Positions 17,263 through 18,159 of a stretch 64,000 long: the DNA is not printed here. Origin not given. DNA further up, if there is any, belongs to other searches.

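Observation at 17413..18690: Low-GC Fic/HTH 'mobile mystery protein A/B' cassette inserted between housekeeping genes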

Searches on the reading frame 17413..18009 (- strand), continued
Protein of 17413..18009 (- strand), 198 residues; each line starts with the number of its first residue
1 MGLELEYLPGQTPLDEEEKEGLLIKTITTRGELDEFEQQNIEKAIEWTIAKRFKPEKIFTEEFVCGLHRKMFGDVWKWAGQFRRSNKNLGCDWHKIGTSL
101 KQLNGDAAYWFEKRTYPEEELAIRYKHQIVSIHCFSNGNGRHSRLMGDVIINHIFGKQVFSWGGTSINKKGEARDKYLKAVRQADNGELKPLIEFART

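Call 25: search_dna_similar(query=window:17413-18009:-, collection=phages, mode=protein, max_evalue=0.00001, max_rows=15)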
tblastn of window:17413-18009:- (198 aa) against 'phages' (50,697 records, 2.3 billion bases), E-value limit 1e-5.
No match.

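Call 49: get_annotated_region(hit=H10, flank=4000)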
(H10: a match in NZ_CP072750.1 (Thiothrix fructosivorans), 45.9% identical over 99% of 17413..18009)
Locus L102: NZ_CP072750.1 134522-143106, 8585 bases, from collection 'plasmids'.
description: Thiothrix fructosivorans strain ATCC 49748 plasmid pTfr153, complete sequence
organism: Thiothrix fructosivorans (NCBI taxid 111770)
taxonomy: Bacteria; Pseudomonadota; Gammaproteobacteria; Thiotrichales; Thiotrichaceae; Thiothrix; Thiothrix fructosivorans
host: -; source: cell culture; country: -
typing (MOB-suite, as given by PLSDB): non-mobilizable
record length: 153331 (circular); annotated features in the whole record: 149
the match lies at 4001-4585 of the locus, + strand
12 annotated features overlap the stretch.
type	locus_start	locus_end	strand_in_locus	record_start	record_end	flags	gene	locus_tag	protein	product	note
CDS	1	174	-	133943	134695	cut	istB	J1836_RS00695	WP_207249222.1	IS21-like element helper ATPase IstB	-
CDS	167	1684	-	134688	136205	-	istA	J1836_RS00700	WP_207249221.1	IS21 family transposase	-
CDS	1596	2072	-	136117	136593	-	-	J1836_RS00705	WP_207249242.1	DUF4143 domain-containing protein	-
CDS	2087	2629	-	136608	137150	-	-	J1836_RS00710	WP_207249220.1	GNAT family N-acetyltransferase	-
CDS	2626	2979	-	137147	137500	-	-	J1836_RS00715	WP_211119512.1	DUF1778 domain-containing protein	-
CDS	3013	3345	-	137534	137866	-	-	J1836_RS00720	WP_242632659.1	helix-turn-helix domain-containing protein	-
CDS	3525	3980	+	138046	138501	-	-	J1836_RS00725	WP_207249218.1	mobile mystery protein A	-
CDS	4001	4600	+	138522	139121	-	-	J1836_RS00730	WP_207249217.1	mobile mystery protein B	-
CDS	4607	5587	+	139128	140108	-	-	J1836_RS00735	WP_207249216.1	tyrosine-type recombinase/integrase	GO:0015074 - DNA integration [Evidence IEA]; GO:0006310 - DNA recombination [Evidence IEA]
CDS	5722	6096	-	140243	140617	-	-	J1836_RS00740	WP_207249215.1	hypothetical protein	-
CDS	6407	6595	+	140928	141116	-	-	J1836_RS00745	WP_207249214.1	hypothetical protein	-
CDS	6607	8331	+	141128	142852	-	-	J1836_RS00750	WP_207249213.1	DUF4942 domain-containing protein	-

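Call 50: get_annotated_region(hit=H13, flank=4000)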
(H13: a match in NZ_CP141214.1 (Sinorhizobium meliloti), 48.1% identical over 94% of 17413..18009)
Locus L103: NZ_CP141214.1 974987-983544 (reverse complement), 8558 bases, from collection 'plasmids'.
description: Sinorhizobium meliloti strain LMB1 plasmid pB, complete sequence
organism: Sinorhizobium meliloti (NCBI taxid 382)
taxonomy: Bacteria; Pseudomonadota; Alphaproteobacteria; Hyphomicrobiales; Rhizobiaceae; Sinorhizobium; Sinorhizobium meliloti
host: -; source: alfalfa,Isolate; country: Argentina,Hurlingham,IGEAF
typing (MOB-suite, as given by PLSDB): conjugative; relaxase MOBQ; mating-pair formation MPF_T
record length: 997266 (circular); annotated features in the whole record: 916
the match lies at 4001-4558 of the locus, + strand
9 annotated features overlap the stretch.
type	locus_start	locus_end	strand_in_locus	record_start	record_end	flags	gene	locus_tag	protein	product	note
CDS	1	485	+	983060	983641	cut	-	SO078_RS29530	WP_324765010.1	dienelactone hydrolase family protein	-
CDS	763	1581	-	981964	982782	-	-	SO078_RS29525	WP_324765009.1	alpha/beta hydrolase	-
CDS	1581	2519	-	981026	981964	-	-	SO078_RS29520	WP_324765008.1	choline ABC transporter substrate-binding protein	-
CDS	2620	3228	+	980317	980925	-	betI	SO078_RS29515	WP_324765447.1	transcriptional regulator BetI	GO:0019285 - glycine betaine biosynthetic process from choline [Evidence IEA]; GO:0045892 - negative regulation of ...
CDS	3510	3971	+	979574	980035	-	-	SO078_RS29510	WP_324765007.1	mobile mystery protein A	-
CDS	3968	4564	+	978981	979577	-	-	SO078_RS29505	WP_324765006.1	mobile mystery protein B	-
CDS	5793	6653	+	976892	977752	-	-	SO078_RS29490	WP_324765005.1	xanthine dehydrogenase family protein subunit M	-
CDS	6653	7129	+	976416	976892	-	-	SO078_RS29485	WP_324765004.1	(2Fe-2S)-binding protein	-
CDS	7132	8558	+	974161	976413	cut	-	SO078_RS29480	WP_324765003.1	xanthine dehydrogenase family protein molybdopterin-binding subunit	-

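Call 53: predict_structure(alignment_id=A3)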
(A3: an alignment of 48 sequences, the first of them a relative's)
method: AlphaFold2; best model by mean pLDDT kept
length: 198 residues; sequences in the alignment: 48
mean_pLDDT: 84.1   pTM: 0.82
mean pLDDT of the five models: 84.1, 80.4, 80.4, 80.3, 74.8
residues with pLDDT >= 90: 70; 70-90: 104; 50-70: 23; < 50: 1
segments of 3 or more residues with pLDDT < 50: none
pLDDT, mean of each block of 10 residues (from residue 1): 63 79 81 84 81 86 94 91 86 94 96 92 92 84 88 79 58 82 87 83
secondary structure, 60 per line:
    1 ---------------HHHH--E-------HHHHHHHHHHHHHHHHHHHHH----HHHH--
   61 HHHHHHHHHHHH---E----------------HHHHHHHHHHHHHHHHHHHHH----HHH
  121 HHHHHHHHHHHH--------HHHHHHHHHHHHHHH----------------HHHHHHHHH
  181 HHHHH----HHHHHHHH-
elements in order: H16-19 H30-50 H55-58 H61-72 H93-113 H118-132 H141-155 H172-185 H190-197

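Call 55: fold_search(model_id=the predicted structure, library=pdb)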
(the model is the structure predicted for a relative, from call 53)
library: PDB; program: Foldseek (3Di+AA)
matches with E <= 10: 170; with E <= 0.001: 83
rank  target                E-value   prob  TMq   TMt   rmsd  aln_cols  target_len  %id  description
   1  3shg_A                8.7e-07  1.00  0.61  0.61   4.1       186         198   18  VBHT Fic protein from BARTONELLA SCHOENBUCHENSIS in complex with VBHA antitoxin (released 2012-01-25)
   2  3zcb_A                1.1e-06  1.00  0.65  0.69   3.5       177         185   19  VbhT Fic protein from Bartonella schoenbuchensis in complex with VbhA antitoxin mutant E24G and ATP (released 2013-06-19)
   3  3zc7_A                3.0e-06  1.00  0.61  0.61   4.2       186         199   18  VbhT Fic protein from Bartonella schoenbuchensis in complex with VbhA antitoxin and ATP (released 2013-06-19)
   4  5jfz_E                5.7e-06  1.00  0.53  0.57   6.2       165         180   22  E. coli EcFicT in complex with EcFicA mutant E28G (released 2016-10-05)
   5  5jfz_A                6.3e-06  1.00  0.54  0.58   6.0       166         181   22  E. coli EcFicT in complex with EcFicA mutant E28G (released 2016-10-05)
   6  5jff_A                7.0e-06  1.00  0.53  0.55   6.2       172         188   21  E. coli EcFicT mutant G55R in complex with EcFicA (released 2016-10-05)
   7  5jff_C                7.0e-06  1.00  0.52  0.55   6.2       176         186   20  E. coli EcFicT mutant G55R in complex with EcFicA (released 2016-10-05)
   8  9yz5_A                1.3e-05  1.00  0.62  0.39   3.5       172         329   23  human FicD bound with farnesyl pyrophosphate (released 2026-02-25)
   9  8wt0_A                1.3e-05  1.00  0.57  0.62   4.1       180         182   20  The toxin-antitoxin complex Fic-1-AntF is a deAMPylase that regulates the activity of DNA gyrase (released 2024-10-23)
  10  4u0s_B                1.7e-05  1.00  0.57  0.37   4.2       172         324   22  Structure of Eukaryotic fic domain containing protein with ADP (released 2014-12-10)
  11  4u0s_A                1.7e-05  1.00  0.55  0.36   4.6       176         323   22  Structure of Eukaryotic fic domain containing protein with ADP (released 2014-12-10)
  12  5nh2_A                2.2e-05  1.00  0.59  0.44   5.9       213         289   21  Bartonella henselae BepA Fic domain in complex with its antitoxin homologue BiaA (released 2018-05-16)
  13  5jfz_C                2.3e-05  1.00  0.53  0.58   6.1       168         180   22  E. coli EcFicT in complex with EcFicA mutant E28G (released 2016-10-05)
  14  6i7j                  3.7e-05  1.00  0.59  0.36   3.5       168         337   23  Crystal structure of monomeric FICD mutant L258D (released 2019-09-25)
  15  4wgj                  3.9e-05  1.00  0.61  0.58   5.2       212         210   17  Crystal Structure of BepC protein (VirB-translocated Bartonella effector protein) with bound AMPPNP from Bartonella trib (released 2015-10-14)
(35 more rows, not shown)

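Call 61: find_related_loci(query=A3, collection=viral_contigs, flank=5000)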
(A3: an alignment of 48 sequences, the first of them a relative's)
Query A3 (198 aa) in viral_contigs; peptide patterns used: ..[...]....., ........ (x = any residue, [..] = any of these).
38 stretches matched a pattern; 1 encode a relative of the query (tblastn E <= 1e-3); 1 distinct loci.
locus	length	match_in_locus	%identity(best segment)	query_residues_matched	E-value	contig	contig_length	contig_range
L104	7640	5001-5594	51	1-198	2e-73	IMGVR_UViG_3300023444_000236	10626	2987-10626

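Call 63: find_related_loci(query=A3, collection=metagenome_contigs, flank=4000)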
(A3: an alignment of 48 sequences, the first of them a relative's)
Query A3 (198 aa) in metagenome_contigs; peptide patterns used: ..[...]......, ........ (x = any residue, [..] = any of these).
600 stretches matched a pattern (row limit reached: there are more); 487 encode a relative of the query (tblastn E <= 1e-3); the best 80 are kept; 80 distinct loci.
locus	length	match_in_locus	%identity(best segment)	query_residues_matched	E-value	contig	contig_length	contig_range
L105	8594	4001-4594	71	1-198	5e-99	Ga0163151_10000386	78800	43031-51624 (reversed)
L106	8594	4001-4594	69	1-198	2e-92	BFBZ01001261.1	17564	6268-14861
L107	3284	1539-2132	65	1-198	4e-93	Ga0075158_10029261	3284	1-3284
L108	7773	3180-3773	66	1-198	2e-89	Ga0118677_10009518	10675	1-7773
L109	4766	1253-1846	62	1-198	4e-89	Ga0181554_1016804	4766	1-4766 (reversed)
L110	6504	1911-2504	61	1-198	1e-87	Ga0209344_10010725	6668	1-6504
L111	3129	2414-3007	62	1-198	2e-88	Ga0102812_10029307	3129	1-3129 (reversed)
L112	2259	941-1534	60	1-198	9e-90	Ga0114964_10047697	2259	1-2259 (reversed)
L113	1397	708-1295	63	1-196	1e-92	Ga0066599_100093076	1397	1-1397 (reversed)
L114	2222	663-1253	62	1-197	2e-89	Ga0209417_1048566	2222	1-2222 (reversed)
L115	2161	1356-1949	62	1-198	9e-90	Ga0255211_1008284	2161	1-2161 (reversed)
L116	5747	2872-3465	63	1-198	3e-86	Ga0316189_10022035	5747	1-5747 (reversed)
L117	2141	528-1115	62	1-196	2e-89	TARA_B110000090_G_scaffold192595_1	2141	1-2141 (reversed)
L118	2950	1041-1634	60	1-198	1e-87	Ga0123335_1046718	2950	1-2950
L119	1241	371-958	62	1-196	2e-92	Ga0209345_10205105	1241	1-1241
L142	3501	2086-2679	60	1-198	2e-85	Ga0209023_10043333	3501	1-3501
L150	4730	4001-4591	59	1-197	6e-84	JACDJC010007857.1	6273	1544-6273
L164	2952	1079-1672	58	1-198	1e-84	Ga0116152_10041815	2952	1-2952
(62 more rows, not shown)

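Call 69: search_protein_families(library=pfam, proteins=[L150:1123-3252:+, L150:787-1089:+, L150:3-683:+, L118:2194-2871:+, L164:2306-2815:+, L142:2893-3192:+, L104:130-3606:+, L104:3606-4202:+, L104:5813-7210:+, L102:4607-5587:+], max_evalue=0.001)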
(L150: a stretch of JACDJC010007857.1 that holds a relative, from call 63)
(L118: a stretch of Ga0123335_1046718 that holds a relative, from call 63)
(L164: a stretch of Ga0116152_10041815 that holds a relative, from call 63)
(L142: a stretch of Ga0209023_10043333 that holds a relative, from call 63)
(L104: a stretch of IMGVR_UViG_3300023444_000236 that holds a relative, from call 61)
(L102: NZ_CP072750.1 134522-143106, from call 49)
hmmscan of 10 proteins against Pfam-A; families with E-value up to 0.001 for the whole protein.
L150:1123-3252:+ (710 aa): 2 families
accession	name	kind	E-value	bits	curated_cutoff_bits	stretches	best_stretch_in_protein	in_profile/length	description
PF13148.11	DUF3987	-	4.7e-62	210.7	27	1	337-679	2-363/364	Protein of unknown function (DUF3987)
PF08800.15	BT4734-like_N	-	5.9e-30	104.6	22.4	1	53-171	2-133/134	BT4734-like, N-terminal domain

L150:787-1089:+ (101 aa): 1 family
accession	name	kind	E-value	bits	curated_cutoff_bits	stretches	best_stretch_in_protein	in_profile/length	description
PF12728.13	HTH_17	-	6.2e-14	52.4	27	1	29-79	2-51/51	Helix-turn-helix domain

L150:3-683:+ (227 aa): 1 family
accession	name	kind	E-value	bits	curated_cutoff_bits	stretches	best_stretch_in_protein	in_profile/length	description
PF20322.3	DUF6617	-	6.1e-34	118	27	1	31-227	119-316/316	Family of unknown function (DUF6617)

L118:2194-2871:+ (226 aa): 1 family
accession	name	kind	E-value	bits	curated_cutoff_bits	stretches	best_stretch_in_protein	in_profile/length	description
PF08849.17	BrxA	-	9.7e-10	38.9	23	1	47-151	71-174/184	BrxA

L164:2306-2815:+ (170 aa): 1 family
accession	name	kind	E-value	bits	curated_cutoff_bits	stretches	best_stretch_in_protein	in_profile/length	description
PF10543.14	ORF6N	-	3.6e-32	110.9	27.8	1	8-94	1-86/86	ORF6N domain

L142:2893-3192:+ (100 aa): 3 families
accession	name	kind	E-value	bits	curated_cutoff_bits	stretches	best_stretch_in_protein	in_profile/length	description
PF13560.12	HTH_31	-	3.5e-09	37.3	27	1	4-63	1-61/64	Helix-turn-helix domain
PF01381.28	HTH_3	-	1.6e-06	28.5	23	1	9-63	1-55/55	Helix-turn-helix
PF12844.13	HTH_19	-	9.1e-06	25.9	30.2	1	6-66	1-61/64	Helix-turn-helix domain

L104:130-3606:+ (1158 aa): 1 family
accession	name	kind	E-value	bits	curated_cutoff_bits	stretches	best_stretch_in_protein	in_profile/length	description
PF02037.33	SAP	-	0.00014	21.9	23.9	0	57-86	1-30/37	SAP domain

L104:3606-4202:+ (198 aa): 0 families

L104:5813-7210:+ (465 aa): 1 family
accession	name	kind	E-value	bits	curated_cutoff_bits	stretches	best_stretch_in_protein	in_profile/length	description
PF02086.21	MethyltransfD12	-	6.9e-16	59.2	22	1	47-199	1-140/253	D12 class N6 adenine-specific DNA methyltransferase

L102:4607-5587:+ (326 aa): 3 families
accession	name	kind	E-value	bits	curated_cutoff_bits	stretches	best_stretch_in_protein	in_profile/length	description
PF00589.27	Phage_integrase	-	2.3e-17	63.8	27.1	1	153-313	18-169/172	Phage integrase family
PF02899.23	Phage_int_SAM_1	-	3e-11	43.9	22.3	1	45-109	15-80/83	Phage integrase, N-terminal SAM-like domain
PF13495.12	Phage_int_SAM_4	-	8.9e-08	32.9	27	1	36-109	6-79/85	Phage integrase, N-terminal SAM-like domain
